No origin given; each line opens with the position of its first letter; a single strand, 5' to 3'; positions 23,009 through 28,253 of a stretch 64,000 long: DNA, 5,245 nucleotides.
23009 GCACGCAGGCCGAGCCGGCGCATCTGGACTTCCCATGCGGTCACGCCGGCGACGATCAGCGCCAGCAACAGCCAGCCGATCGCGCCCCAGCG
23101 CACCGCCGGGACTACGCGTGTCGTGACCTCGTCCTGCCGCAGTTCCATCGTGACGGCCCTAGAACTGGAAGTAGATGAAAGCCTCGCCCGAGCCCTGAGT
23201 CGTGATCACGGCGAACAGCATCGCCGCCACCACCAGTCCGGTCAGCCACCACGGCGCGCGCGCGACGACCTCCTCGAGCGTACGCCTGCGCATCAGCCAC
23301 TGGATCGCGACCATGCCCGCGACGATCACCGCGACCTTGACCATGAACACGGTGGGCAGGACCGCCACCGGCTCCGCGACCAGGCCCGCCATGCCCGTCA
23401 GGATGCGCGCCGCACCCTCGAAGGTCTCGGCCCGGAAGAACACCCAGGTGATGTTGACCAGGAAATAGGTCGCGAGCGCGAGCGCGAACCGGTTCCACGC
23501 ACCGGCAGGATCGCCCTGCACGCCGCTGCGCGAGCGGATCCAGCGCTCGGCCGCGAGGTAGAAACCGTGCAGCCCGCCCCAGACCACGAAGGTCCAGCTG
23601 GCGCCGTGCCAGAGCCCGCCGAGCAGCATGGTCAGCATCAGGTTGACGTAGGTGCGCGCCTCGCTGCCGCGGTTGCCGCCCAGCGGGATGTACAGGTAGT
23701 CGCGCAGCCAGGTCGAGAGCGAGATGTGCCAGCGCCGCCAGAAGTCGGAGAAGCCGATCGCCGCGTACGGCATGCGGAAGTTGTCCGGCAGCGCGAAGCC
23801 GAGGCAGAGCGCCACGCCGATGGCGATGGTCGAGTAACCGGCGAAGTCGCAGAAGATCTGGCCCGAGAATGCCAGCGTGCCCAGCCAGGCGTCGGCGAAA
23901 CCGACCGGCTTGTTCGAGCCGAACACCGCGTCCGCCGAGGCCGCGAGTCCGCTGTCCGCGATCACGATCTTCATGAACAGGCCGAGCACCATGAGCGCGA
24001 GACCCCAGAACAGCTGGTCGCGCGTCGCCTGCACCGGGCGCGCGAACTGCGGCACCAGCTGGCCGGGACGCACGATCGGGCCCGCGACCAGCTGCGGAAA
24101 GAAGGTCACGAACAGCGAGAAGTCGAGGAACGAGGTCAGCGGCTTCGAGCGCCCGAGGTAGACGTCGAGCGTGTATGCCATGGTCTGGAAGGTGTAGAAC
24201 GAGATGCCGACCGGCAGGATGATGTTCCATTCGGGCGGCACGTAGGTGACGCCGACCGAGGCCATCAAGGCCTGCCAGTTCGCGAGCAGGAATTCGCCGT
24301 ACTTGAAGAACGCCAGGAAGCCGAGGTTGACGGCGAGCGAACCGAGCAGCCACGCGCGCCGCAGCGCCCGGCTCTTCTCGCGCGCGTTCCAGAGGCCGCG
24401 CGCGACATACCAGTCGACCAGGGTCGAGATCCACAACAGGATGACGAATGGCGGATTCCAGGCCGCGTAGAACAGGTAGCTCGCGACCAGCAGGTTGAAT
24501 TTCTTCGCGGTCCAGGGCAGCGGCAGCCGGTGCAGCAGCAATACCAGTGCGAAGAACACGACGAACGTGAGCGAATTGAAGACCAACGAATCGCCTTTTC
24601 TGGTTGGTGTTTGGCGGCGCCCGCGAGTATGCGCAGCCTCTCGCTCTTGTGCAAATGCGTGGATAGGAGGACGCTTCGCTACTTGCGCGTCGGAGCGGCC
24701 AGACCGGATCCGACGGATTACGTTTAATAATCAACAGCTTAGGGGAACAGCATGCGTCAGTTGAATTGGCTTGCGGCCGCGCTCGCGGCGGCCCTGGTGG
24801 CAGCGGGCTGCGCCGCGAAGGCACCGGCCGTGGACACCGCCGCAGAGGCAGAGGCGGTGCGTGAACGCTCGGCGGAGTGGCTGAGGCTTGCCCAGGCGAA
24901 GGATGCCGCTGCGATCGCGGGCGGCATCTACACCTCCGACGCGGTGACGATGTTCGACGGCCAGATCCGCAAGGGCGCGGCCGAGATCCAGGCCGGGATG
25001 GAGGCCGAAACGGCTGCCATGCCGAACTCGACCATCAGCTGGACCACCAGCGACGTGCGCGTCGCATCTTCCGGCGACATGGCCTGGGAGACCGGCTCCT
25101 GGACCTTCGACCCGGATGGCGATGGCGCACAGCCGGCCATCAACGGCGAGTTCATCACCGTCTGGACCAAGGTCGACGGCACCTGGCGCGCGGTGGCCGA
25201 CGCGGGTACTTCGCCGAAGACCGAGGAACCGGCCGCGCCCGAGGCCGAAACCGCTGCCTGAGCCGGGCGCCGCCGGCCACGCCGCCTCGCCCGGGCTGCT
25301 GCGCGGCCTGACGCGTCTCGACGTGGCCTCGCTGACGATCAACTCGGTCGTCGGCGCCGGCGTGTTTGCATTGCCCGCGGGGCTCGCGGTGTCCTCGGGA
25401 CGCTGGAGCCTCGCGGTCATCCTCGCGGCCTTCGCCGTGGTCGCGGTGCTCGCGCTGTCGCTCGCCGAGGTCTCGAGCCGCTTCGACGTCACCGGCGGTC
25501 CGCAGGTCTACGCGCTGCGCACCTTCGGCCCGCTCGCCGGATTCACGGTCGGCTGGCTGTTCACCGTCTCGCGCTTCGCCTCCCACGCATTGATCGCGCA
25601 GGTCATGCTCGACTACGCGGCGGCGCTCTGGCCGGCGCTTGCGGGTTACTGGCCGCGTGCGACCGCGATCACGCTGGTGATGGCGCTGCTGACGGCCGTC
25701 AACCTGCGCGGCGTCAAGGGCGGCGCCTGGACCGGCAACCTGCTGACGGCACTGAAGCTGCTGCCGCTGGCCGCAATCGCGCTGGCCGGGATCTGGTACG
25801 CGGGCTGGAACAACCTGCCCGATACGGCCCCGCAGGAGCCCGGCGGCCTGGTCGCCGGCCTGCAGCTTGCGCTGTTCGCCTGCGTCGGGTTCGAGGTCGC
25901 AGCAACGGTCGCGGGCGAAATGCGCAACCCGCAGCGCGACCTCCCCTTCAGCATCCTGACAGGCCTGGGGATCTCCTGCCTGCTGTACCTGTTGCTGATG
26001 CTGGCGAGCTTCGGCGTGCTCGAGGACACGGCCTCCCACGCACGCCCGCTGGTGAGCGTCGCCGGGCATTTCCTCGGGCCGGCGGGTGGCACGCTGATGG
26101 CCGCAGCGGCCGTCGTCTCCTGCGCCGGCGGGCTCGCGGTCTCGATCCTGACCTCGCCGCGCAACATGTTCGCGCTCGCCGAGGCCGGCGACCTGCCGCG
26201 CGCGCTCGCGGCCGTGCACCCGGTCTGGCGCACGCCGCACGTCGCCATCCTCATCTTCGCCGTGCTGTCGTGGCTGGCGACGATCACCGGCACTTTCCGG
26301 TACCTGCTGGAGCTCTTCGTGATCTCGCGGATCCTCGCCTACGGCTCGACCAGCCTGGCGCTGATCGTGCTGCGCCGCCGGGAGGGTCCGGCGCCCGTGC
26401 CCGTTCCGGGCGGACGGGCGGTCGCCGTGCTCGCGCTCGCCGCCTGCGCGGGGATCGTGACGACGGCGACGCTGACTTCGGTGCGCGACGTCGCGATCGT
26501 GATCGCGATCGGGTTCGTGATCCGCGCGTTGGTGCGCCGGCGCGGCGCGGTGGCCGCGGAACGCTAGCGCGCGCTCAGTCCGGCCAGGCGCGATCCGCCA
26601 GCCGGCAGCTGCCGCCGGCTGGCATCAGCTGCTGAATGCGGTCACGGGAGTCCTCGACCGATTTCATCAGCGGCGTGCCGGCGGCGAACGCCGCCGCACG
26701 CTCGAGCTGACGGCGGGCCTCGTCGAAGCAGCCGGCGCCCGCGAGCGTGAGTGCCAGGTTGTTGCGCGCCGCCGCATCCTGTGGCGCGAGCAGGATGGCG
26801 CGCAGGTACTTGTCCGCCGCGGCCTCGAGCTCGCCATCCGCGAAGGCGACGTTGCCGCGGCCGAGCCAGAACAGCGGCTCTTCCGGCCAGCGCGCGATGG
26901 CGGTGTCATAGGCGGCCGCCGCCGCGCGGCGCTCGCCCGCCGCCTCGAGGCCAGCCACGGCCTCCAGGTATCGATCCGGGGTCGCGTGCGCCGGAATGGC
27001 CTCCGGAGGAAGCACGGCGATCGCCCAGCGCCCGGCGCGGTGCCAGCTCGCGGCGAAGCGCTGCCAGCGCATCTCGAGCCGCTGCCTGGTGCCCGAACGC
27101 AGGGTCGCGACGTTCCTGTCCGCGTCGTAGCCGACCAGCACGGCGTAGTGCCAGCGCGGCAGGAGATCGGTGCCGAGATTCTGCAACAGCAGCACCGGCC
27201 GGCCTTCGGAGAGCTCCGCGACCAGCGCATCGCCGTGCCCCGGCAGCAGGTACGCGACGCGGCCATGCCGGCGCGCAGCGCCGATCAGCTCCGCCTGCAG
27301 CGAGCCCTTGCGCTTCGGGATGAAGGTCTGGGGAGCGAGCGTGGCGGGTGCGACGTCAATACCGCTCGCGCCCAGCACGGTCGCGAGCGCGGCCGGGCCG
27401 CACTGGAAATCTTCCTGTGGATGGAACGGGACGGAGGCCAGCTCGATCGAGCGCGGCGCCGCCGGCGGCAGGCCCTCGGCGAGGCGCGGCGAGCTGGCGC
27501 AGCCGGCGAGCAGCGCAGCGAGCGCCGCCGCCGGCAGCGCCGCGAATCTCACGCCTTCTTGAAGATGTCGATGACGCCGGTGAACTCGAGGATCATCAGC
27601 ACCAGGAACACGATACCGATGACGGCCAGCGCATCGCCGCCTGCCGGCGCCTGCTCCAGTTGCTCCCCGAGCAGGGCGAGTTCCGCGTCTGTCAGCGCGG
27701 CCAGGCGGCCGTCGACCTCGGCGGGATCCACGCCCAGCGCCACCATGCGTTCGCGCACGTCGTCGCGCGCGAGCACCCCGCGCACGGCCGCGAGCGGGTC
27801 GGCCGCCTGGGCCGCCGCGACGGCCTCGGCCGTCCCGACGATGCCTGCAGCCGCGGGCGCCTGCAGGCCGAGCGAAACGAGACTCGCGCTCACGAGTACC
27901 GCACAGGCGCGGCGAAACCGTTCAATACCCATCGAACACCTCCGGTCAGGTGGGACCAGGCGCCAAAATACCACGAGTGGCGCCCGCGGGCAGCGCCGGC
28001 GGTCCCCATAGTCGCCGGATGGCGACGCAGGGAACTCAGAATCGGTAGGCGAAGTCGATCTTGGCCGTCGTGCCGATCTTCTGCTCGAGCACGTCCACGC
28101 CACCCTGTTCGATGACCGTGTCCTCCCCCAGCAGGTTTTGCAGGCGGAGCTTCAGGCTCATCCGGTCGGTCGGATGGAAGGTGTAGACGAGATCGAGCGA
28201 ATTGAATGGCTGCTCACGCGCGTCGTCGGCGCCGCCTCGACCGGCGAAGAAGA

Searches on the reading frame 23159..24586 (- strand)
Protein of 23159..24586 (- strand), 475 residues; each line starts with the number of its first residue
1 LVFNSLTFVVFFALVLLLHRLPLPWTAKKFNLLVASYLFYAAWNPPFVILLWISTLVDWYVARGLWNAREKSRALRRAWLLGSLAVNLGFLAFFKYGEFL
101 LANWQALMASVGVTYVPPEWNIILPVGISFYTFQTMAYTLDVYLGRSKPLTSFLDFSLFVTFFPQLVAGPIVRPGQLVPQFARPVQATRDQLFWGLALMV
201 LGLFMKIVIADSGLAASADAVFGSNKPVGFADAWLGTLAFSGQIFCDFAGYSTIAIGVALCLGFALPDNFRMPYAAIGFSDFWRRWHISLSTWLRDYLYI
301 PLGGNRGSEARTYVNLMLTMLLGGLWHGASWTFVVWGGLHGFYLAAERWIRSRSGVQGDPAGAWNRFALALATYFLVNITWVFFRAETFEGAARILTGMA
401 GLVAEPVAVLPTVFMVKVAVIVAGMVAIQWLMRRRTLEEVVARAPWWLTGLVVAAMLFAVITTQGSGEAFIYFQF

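Call 4: search_protein_families(library=pfam, proteins=[window:23159-24586:-], max_evalue=1)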
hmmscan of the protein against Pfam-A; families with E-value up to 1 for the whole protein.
window:23159-24586:- (475 aa): 2 families
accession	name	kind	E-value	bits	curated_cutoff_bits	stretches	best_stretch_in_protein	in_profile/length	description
PF03062.24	MBOAT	-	5.6e-29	101.9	27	1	151-352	79-299/337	MBOAT, membrane-bound O-acyltransferase family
PF24357.1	TMD0_ABC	-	0.03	14.9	27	1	413-462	30-78/159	ABC transporter TMD0 domain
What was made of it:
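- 23159..24586 (-): MBOAT-family membrane O-acyltransferase, 475 aa, AlgI/PatA-like (fused-shuttle type). Pfam PF03062 E 5.6e-29 (call 4).
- Checked: MBOAT is 23159-24586 (TTG start, 475 aa; Pfam MBOAT E 5.6e-29, call 4).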

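Call 5: search_protein_families(library=ncbifam, proteins=[window:23159-24586:-], max_evalue=1)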
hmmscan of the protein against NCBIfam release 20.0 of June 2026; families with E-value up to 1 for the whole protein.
window:23159-24586:- (475 aa): 1 family
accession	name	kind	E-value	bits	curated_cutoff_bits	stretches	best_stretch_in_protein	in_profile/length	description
TIGR04091.1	LTA_dltB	equivalog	4e-45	154.7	375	1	118-384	103-376/380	D-alanyl-lipoteichoic acid biosynthesis protein DltB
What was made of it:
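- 23159..24586 (-): TIGR04091 DltB scores 155 bits against a cut-off of 375, so it is not a DltB equivalog (call 5).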

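Call 27: search_solved_structures(query=window:23159-24586:-, max_evalue=0.001, show_alignments=1)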
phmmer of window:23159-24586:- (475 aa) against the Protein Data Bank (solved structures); distinct sequences matched with E-value up to 0.001: 2.
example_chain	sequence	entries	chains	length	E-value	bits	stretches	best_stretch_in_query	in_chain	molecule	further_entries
6bug_C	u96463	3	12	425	5.5e-25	91.2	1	122-361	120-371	D-alanyl transfer protein DltB | Integral membrane protein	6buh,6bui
8jem_A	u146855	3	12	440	6.2e-25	91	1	122-361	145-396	Teichoic acid D-alanyltransferase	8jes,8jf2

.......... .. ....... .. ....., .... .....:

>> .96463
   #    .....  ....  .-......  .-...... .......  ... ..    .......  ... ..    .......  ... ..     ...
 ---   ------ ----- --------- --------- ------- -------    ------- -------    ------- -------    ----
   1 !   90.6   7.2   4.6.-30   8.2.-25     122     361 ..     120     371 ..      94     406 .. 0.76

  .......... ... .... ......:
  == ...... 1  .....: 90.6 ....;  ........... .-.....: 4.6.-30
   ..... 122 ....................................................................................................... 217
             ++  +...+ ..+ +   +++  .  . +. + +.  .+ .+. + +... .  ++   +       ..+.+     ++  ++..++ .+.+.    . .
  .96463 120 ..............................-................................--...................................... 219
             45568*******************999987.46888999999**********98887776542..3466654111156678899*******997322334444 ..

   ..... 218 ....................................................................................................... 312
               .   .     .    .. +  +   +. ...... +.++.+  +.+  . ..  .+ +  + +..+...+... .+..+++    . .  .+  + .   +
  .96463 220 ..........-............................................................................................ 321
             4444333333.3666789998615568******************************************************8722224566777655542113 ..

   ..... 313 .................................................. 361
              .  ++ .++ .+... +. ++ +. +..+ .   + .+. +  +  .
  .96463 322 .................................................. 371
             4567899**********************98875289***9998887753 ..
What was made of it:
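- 23159..24586 (-): The best PDB sequence match is DltB, E 5.5e-25 (call 27).
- MBOAT identity is from calls 4 and 27.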

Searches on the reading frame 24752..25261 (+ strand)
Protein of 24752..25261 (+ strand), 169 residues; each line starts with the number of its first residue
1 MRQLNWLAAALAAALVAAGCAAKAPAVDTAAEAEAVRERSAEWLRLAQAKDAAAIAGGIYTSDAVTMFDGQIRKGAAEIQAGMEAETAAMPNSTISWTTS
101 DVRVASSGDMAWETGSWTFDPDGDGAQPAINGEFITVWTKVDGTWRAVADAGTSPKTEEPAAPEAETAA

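Call 14: search_protein_families(library=pfam, proteins=[window:24752-25261:+], max_evalue=0.001)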
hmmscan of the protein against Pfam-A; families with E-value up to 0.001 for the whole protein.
window:24752-25261:+ (169 aa): 3 families
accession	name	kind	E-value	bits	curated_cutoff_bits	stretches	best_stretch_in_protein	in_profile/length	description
PF14534.12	DUF4440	-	2.2e-14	54.2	25.2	1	36-146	1-106/107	Domain of unknown function (DUF4440)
PF13577.12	SnoaL_4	-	3e-06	27.7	24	1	30-147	3-122/126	SnoaL-like domain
PF12680.13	SnoaL_2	-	8e-05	23.6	27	1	42-146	3-100/102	SnoaL-like domain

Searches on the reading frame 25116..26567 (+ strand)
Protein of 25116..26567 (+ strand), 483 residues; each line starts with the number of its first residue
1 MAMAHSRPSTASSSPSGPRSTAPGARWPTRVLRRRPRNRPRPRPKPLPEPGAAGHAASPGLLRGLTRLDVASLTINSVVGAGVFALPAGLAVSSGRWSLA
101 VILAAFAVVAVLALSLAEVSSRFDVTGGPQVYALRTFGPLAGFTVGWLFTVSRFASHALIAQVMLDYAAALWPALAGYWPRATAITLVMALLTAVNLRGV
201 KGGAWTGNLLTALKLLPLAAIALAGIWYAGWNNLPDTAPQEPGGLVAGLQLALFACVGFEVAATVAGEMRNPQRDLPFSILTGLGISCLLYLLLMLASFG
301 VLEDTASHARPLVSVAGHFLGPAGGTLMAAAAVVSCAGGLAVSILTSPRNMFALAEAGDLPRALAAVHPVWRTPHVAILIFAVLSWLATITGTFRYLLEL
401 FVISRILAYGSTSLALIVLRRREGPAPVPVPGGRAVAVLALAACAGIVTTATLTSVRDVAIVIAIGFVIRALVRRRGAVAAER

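Call 14: search_protein_families(library=pfam, proteins=[window:25116-26567:+], max_evalue=0.001)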
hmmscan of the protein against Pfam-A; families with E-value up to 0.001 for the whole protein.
window:25116-26567:+ (483 aa): 4 families
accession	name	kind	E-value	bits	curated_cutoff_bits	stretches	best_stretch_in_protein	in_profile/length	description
PF13520.12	AA_permease_2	-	3.8e-48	164.9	27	1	65-448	1-406/427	Amino acid permease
PF00324.27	AA_permease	-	3.8e-29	102.1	24.6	1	72-455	4-424/470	Amino acid permease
PF03222.19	Trp_Tyr_perm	-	0.00013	21.7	22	1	72-304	10-244/393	Tryptophan/tyrosine permease family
PF03845.19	Spore_permease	-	0.0004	19.8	23.4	1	68-304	5-236/321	Spore germination protein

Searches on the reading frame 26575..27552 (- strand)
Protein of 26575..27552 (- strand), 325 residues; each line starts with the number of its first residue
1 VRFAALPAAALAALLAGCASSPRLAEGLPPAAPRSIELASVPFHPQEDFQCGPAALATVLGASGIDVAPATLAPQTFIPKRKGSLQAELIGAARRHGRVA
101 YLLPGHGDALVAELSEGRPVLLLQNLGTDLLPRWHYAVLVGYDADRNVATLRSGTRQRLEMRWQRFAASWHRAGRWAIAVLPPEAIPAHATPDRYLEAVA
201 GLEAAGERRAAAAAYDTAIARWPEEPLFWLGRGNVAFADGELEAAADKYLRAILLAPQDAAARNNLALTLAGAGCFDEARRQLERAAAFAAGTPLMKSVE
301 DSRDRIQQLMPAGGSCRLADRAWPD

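Call 14: search_protein_families(library=pfam, proteins=[window:26575-27552:-], max_evalue=0.001)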
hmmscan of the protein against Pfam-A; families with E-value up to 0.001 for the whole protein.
window:26575-27552:- (325 aa): 9 families
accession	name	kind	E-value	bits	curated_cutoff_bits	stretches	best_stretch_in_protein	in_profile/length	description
PF13432.12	TPR_16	-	3e-09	37.6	32.7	1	203-260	8-65/65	Tetratricopeptide repeat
PF13529.12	Peptidase_C39_2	-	2.3e-06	28.7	24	1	41-146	3-134/143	Peptidase_C39 like family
PF13414.12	TPR_11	-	2.5e-06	27.5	26.8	1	233-271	1-39/42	TPR repeat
PF13431.12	TPR_17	-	4.7e-06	26.9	24.4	1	249-280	2-33/34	Tetratricopeptide repeat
PF14559.12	TPR_19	-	8.7e-05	23.2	25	0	236-298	1-63/68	Tetratricopeptide repeat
PF07719.23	TPR_2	-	0.0001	22.6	27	0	227-259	2-34/34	Tetratricopeptide repeat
PF00515.34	TPR_1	-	0.00015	21.9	27.8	0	228-259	3-34/34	Tetratricopeptide repeat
PF13429.12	TPR_15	-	0.00021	21.3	26.2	1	192-285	110-205/280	Tetratricopeptide repeat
PF13371.12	TPR_9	-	0.00027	21.3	35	1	240-288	9-57/73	Tetratricopeptide repeat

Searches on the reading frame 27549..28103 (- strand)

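Call 14: search_protein_families(library=pfam, proteins=[window:27549-28103:-], max_evalue=0.001)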
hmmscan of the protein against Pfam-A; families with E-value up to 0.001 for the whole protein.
window:27549-28103:- (184 aa): 1 family
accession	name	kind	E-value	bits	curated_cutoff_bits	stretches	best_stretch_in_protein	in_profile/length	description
PF20332.3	DUF6627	-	1.9e-21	76.9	27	1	68-181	5-118/125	Family of unknown function (DUF6627)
